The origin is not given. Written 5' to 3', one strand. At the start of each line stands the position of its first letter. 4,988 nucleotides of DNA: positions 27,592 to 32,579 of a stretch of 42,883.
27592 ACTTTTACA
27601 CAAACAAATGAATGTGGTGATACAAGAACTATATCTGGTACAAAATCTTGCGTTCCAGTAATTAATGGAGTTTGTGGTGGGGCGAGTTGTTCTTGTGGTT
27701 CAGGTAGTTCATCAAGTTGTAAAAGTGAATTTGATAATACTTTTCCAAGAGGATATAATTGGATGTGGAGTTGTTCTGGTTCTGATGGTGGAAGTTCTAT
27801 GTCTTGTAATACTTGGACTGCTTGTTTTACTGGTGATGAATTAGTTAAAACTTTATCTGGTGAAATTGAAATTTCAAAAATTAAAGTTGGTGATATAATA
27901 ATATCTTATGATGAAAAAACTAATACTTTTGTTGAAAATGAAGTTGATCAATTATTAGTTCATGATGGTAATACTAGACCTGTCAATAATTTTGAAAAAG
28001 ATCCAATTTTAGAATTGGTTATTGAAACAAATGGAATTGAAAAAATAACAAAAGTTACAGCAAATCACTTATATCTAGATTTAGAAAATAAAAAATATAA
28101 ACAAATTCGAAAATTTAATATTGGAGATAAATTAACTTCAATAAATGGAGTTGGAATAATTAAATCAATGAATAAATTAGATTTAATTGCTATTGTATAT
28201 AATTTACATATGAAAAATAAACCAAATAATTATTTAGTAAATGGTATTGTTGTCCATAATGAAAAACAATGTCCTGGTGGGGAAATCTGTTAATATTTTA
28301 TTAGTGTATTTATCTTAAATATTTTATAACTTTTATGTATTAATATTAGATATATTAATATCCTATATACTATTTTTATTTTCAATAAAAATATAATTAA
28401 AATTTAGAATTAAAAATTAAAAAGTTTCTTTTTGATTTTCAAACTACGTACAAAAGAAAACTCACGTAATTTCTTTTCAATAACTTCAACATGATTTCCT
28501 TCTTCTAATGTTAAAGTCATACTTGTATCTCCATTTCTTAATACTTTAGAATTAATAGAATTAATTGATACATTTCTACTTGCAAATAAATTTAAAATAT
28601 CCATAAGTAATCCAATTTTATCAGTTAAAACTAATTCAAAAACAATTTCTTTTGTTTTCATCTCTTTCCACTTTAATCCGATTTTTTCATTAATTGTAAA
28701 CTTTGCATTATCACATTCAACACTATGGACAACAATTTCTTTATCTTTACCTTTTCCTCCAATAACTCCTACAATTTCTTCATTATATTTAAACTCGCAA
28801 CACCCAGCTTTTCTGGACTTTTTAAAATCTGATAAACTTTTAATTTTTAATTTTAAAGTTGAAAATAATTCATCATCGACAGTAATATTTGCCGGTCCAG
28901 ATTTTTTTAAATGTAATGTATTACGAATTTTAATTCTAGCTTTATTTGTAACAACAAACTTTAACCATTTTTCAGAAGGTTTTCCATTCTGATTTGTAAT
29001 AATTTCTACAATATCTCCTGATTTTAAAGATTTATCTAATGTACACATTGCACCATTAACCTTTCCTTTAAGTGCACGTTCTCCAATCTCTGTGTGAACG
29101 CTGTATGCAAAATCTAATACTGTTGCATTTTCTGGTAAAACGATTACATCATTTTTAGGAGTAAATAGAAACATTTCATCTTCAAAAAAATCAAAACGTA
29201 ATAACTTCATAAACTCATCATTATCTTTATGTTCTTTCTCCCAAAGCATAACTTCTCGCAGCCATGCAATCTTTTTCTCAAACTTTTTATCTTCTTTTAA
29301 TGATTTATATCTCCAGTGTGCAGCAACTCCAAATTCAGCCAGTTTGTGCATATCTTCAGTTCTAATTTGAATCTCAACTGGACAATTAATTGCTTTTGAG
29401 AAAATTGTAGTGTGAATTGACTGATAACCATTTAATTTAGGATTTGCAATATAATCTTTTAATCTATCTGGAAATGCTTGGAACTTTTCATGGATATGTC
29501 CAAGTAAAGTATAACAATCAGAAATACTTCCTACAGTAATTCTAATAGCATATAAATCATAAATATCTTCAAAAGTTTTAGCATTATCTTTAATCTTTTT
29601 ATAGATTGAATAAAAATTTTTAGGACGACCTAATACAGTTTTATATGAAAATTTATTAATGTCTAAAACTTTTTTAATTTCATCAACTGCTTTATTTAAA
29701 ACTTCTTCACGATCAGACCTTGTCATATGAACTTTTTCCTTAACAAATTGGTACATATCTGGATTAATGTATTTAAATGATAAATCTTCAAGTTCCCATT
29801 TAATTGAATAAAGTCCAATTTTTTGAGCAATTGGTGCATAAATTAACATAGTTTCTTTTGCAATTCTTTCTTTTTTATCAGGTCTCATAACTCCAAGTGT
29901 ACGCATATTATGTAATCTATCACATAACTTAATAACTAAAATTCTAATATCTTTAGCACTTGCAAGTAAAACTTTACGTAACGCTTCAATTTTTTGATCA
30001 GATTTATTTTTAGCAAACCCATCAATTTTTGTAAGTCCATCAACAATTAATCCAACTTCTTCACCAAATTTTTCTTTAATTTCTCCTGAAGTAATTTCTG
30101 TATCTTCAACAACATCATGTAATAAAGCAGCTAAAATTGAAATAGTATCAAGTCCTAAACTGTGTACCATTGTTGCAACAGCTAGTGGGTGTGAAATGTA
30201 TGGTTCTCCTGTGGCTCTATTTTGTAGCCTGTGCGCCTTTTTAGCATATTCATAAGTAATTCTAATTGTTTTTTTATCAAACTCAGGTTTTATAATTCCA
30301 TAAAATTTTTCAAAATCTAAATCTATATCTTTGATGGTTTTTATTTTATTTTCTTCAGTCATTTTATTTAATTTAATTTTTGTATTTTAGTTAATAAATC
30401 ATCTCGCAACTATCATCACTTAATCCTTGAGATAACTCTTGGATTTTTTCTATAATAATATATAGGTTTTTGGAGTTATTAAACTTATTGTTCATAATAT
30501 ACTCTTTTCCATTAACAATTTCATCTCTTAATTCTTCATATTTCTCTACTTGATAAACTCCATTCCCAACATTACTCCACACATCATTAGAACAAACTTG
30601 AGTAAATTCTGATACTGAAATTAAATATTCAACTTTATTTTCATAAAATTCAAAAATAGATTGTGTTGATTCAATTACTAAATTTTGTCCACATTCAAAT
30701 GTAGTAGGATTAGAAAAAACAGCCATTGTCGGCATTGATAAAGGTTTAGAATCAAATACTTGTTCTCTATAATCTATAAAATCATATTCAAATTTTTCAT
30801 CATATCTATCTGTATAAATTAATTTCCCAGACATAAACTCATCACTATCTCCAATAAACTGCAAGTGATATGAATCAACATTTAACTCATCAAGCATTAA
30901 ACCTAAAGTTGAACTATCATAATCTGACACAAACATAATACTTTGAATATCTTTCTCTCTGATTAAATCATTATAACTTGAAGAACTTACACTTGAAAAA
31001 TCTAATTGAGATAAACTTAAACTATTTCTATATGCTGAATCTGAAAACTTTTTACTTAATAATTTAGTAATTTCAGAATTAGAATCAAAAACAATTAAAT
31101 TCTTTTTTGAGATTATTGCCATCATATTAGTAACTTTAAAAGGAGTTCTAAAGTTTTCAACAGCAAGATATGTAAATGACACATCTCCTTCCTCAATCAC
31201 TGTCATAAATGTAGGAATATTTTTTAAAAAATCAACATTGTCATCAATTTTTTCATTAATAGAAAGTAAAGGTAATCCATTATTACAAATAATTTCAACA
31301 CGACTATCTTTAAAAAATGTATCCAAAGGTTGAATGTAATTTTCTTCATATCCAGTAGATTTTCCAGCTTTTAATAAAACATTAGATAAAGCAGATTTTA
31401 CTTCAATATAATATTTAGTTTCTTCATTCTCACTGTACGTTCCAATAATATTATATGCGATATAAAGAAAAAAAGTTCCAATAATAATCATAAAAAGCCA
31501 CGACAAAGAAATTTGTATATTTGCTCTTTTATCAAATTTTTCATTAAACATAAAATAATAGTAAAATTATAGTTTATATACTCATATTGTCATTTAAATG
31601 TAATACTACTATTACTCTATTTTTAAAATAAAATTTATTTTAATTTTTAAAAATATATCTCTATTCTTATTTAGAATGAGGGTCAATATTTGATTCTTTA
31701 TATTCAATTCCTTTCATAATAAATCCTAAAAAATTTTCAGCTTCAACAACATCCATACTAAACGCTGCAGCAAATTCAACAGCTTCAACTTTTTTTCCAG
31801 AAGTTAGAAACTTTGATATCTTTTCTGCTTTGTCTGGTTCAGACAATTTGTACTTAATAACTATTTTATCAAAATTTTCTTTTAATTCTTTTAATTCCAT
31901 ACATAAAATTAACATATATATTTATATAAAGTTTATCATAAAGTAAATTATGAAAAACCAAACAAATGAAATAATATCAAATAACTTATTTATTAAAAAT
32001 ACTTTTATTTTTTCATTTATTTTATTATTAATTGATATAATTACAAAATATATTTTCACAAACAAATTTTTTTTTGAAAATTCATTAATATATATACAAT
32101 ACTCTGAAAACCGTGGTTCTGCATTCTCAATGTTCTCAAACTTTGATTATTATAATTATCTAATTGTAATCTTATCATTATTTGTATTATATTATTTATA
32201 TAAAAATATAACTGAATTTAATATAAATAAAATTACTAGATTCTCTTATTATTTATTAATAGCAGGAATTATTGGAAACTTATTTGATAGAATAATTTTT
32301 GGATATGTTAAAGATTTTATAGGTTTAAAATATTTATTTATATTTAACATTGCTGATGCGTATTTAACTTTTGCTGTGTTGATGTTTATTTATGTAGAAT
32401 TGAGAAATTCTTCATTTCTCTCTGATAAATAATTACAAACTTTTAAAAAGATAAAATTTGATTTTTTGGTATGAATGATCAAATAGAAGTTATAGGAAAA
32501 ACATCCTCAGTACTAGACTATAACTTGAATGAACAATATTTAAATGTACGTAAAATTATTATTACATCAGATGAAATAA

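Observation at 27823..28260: Non-splicing Hint/intein-like domain at the extreme C-terminus of a secreted protein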

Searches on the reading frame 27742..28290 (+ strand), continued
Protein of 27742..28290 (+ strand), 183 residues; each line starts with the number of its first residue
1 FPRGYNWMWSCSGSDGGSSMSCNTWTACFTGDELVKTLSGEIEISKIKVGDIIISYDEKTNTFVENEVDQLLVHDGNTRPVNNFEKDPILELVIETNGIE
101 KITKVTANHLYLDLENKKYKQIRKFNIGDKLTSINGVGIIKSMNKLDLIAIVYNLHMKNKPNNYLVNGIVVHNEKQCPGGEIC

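Call 82: find_related_loci(query=A5, collection=viral_contigs, flank=3000)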
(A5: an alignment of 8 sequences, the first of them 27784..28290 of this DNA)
Query A5 (169 aa) in viral_contigs; peptide patterns used: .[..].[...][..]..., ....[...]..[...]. (x = any residue, [..] = any of these).
193 stretches matched a pattern; 21 encode a relative of the query (tblastn E <= 1e-3); 21 distinct loci.
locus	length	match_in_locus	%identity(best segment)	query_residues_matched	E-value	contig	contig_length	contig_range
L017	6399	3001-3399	31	13-159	2e-11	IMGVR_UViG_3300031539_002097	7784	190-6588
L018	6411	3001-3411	31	14-166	1e-10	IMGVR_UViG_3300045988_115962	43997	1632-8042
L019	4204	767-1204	26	8-161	7e-9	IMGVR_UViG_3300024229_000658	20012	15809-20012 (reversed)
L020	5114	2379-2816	26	8-161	7e-9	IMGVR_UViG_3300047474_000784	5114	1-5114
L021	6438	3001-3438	26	8-161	7e-9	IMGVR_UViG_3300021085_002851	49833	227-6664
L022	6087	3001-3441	25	8-161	9e-8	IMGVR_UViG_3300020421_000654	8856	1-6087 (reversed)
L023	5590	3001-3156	38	107-159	5e-7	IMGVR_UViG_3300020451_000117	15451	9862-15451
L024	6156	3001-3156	38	107-159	6e-7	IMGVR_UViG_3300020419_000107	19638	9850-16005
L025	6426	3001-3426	27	13-160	4e-7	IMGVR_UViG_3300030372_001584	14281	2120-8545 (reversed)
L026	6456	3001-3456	25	2-159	6e-7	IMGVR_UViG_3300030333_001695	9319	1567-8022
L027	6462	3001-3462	25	14-159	9e-7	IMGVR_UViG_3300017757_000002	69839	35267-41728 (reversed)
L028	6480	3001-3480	25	1-159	3e-6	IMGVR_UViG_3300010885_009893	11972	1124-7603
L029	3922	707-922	35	90-159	4e-6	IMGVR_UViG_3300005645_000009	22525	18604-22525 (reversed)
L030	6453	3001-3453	28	14-160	5e-6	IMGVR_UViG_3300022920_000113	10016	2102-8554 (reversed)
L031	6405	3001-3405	26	14-159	5e-6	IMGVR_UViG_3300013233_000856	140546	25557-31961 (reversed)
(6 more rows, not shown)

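Call 83: find_encoding_contigs(protein=P0116, flank=6000, max_places=1)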
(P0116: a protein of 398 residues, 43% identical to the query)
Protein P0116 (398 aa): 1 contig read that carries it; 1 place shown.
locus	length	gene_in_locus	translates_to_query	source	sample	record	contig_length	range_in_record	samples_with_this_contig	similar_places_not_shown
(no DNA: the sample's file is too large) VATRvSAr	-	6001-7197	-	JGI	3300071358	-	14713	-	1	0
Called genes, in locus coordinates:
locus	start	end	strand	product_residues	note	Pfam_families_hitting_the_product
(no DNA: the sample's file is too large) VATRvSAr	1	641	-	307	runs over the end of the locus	-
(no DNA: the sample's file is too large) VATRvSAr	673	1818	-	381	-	-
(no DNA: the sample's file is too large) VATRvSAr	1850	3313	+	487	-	PF13473:Cupredoxin_1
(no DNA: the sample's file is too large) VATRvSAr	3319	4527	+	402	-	-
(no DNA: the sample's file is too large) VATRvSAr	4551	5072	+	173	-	-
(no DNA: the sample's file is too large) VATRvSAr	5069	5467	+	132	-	PF13473:Cupredoxin_1 (weak)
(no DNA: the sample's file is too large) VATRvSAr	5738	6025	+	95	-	PF03790:KNOX1 (faint)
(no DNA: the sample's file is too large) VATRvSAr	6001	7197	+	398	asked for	-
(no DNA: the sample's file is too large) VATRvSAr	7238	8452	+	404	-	-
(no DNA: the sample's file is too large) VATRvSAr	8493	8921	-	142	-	-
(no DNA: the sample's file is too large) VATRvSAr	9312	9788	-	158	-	-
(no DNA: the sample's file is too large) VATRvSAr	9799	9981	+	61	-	?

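Call 84: find_encoding_contigs(protein=P0107, flank=6000, max_places=1)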
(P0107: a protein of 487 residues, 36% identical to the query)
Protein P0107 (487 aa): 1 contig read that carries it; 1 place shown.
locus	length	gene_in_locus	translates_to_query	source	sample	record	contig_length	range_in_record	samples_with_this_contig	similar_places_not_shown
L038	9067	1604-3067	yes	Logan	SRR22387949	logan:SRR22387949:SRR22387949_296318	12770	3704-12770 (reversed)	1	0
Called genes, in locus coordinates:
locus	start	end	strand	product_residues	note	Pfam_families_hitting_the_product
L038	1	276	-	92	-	?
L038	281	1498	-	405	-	PF22904:NOMO1-like_2nd (weak), PF13620:CarboxypepD_reg, PF13715:CarbopepD_reg_2 (weak)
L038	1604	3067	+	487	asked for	PF05203:Hom_end_hint (faint), PF27806:HxsD, PF01079:Hint (weak), PF07591:PT-HINT, PF08517:AXH, PF13403:Hint_2 (faint), PF14890:Intein_splicing (faint)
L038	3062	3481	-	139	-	PF00583:Acetyltransf_1, PF13673:Acetyltransf_10, PF13508:Acetyltransf_7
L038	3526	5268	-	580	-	-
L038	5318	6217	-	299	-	PF01551:Peptidase_M23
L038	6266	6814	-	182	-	PF08534:Redoxin, PF00578:AhpC-TSA, PF00085:Thioredoxin (weak), PF13098:Thioredoxin_2 (weak), PF13905:Thioredoxin_8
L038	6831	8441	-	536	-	PF01011:PQQ (faint), PF13360:PQQ_2, PF13570:Beta-prop_ACSF4, PF25292:Beta-prop_CGLA (faint), PF25293:Beta-prop_EMC1_N (faint), PF13360:PQQ_2, PF13570:Beta-prop_ACSF4, PF13360:PQQ_2, +1 more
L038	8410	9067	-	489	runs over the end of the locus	PF00156:Pribosyltran, PF24807:WD40_CDC20-Fz (faint), PF13360:PQQ_2 (weak), PF13570:Beta-prop_ACSF4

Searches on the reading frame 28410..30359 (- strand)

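Call 10: search_protein_families(library=pfam, proteins=[window:28410-30359:-], max_evalue=0.001)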
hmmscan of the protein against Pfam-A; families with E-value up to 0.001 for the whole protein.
window:28410-30359:- (649 aa): 7 families
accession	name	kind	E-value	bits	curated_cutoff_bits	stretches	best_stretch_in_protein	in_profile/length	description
PF13328.12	HD_4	-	5.7e-43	146.8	27.2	1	36-183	2-155/156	HD domain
PF04607.23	RelA_SpoT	-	2.5e-40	137.7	27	1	244-353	1-110/113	Region found in RelA / SpoT proteins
PF02824.27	TGS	-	4.2e-18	65.6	22.2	1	397-455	2-60/60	TGS domain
PF01966.28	HD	-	1.7e-07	31.9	22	1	54-152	1-116/116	HD domain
PF01842.31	ACT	-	1.8e-05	24.8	27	1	575-633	4-63/66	ACT domain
PF22629.2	ACT_AHAS_ss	-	2.8e-05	24.6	27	1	575-635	2-63/67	AHAS small subunit-like ACT domain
PF13291.12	ACT_4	-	9.9e-05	23.4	27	1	574-632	9-70/80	ACT domain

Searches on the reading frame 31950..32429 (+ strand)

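Call 10: search_protein_families(library=pfam, proteins=[window:31950-32429:+], max_evalue=0.001)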
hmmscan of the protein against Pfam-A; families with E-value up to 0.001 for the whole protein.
window:31950-32429:+ (160 aa): 1 family
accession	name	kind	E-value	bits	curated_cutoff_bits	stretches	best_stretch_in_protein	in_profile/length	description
PF01252.23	Peptidase_A8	-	2.1e-23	83.5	25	1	23-149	3-139/142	Signal peptidase (SPase) II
